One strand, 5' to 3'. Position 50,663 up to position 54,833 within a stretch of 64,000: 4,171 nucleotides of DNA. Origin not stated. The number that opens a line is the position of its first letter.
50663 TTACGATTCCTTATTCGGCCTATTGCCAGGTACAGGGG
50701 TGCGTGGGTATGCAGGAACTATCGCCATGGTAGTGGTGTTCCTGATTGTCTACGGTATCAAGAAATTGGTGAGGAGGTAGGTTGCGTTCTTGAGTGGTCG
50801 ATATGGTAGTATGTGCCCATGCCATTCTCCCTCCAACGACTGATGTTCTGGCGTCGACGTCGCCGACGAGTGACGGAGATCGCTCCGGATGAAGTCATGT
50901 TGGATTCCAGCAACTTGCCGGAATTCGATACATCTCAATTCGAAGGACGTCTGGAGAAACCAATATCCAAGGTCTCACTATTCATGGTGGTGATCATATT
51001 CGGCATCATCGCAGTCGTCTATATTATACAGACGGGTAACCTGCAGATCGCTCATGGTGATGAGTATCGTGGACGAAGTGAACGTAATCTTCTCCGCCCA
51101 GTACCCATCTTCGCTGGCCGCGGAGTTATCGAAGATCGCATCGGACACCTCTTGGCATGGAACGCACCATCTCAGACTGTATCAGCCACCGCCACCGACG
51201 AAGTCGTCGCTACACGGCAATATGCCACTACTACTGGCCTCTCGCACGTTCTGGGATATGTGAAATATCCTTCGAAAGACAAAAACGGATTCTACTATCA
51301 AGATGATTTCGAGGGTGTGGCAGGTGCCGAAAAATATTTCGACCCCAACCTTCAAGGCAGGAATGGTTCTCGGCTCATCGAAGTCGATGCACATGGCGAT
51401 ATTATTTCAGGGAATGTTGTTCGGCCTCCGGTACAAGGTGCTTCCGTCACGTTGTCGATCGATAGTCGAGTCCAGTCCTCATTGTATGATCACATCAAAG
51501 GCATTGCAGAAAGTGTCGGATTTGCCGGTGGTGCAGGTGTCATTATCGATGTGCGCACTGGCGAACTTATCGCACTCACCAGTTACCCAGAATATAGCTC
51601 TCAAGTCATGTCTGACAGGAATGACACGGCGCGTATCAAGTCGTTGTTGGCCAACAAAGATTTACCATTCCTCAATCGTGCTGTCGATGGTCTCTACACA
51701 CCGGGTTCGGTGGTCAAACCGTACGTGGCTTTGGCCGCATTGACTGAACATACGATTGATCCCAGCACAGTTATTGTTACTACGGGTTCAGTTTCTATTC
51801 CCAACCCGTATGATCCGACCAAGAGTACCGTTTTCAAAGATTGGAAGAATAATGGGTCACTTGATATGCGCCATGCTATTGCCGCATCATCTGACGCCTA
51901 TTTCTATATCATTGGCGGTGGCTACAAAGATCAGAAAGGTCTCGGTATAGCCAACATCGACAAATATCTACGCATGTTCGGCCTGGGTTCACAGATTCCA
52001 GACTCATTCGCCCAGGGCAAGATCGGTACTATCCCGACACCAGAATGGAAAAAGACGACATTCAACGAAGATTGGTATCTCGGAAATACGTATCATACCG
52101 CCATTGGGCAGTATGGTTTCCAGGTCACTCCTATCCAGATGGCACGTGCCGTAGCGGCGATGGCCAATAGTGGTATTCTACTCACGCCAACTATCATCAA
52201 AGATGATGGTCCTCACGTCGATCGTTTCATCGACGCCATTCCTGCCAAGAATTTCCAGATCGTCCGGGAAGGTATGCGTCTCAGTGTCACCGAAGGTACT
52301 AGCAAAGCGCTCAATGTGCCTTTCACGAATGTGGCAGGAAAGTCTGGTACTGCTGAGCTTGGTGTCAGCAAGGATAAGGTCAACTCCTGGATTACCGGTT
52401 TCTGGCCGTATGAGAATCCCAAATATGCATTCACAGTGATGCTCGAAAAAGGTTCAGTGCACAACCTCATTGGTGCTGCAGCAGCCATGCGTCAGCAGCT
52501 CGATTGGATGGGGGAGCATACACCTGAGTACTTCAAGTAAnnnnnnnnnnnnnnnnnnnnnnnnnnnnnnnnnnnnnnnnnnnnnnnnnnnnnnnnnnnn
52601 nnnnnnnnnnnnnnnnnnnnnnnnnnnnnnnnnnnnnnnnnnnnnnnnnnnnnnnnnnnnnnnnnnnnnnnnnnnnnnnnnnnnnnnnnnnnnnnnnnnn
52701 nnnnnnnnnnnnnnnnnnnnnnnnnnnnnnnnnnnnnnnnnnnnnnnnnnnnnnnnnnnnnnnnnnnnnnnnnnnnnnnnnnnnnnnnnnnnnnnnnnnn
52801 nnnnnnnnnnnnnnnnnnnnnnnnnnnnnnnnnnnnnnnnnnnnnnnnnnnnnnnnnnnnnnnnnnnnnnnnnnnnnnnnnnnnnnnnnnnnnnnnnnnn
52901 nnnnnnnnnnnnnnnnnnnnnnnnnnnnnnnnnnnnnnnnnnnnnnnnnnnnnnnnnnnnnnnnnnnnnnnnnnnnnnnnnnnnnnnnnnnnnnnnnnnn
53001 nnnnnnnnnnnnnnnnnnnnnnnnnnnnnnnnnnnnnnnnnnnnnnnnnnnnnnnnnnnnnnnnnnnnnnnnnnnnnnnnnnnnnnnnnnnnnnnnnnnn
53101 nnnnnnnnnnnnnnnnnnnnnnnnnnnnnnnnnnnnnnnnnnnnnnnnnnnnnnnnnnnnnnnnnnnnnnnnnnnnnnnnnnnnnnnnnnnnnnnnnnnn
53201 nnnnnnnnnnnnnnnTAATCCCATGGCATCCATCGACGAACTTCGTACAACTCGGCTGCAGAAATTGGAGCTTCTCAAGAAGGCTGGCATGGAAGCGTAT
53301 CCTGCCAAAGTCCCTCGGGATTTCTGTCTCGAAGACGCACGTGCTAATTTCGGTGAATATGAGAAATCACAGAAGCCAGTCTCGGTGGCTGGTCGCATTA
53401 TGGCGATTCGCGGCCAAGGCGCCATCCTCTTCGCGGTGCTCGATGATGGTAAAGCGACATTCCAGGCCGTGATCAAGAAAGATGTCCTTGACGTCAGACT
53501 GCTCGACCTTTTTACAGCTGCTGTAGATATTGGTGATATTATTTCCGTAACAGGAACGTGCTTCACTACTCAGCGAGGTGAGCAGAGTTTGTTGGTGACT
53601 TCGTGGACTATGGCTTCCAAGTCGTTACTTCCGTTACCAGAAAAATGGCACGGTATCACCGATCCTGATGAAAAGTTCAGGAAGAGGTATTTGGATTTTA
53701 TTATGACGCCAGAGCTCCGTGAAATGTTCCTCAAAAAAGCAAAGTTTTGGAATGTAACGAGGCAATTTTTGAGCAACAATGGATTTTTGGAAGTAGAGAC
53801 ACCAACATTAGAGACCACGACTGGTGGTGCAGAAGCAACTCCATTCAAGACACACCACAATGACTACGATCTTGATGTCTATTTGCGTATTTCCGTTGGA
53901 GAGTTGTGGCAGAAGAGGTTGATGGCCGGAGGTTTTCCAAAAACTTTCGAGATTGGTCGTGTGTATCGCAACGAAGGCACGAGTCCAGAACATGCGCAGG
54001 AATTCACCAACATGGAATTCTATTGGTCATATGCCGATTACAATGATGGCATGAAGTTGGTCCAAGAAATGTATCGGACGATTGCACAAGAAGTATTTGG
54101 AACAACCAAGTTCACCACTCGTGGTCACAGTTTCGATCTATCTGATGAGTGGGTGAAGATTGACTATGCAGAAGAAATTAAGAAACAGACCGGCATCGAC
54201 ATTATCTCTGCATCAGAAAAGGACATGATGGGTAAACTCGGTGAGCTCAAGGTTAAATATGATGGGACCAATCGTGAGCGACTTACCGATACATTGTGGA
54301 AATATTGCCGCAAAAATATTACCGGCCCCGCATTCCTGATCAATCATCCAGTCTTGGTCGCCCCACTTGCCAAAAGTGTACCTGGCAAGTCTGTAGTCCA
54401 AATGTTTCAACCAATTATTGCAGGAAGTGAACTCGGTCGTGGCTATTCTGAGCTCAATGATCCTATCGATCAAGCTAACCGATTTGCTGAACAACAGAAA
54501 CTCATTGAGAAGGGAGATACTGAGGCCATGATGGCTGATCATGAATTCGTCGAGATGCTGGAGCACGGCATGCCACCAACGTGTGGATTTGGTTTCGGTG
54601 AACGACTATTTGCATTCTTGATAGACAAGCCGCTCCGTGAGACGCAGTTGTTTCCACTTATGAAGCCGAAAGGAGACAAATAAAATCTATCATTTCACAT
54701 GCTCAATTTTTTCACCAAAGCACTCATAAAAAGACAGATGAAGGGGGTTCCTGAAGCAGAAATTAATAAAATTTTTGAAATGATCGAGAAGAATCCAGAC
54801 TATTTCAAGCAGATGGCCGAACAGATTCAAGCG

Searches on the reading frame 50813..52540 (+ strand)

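Call 50: search_protein_families(library=pfam, proteins=[window:50813-52540:+], max_evalue=0.00001)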
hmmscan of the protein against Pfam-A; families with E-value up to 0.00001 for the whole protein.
window:50813-52540:+ (575 aa): 2 families
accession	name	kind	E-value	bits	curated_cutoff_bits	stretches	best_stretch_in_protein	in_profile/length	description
PF00905.27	Transpeptidase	-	5.3e-50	170.8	22.1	1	240-548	1-282/299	Penicillin binding protein transpeptidase domain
PF03717.20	PBP_dimer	-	1.5e-14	55.3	24.4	1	132-199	105-177/180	Penicillin-binding Protein dimerisation domain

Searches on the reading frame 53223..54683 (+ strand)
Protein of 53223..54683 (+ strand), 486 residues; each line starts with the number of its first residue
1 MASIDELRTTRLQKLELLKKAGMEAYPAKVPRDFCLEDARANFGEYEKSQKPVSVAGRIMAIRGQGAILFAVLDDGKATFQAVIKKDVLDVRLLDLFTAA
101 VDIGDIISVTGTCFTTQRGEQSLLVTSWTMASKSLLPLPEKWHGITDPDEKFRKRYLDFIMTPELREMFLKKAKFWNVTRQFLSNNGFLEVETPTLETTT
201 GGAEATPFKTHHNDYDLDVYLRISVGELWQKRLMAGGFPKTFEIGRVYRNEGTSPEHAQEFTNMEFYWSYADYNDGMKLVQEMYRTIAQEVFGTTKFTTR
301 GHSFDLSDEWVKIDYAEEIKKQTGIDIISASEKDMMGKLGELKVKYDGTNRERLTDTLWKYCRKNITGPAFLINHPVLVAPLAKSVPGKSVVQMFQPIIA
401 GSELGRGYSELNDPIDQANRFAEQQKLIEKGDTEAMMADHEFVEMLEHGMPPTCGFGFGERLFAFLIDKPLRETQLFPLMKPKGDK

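Call 50: search_protein_families(library=pfam, proteins=[window:53223-54683:+], max_evalue=0.00001)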
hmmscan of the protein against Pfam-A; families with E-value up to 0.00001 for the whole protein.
window:53223-54683:+ (486 aa): 2 families
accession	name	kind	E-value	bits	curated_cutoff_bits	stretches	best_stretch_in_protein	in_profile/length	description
PF00152.25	tRNA-synt_2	-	5.4e-65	219.9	25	1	149-480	3-307/308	tRNA synthetases class II (D, K and N)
PF01336.31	tRNA_anti-codon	-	6.7e-12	45.6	27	1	53-129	1-73/75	OB-fold nucleic acid binding domain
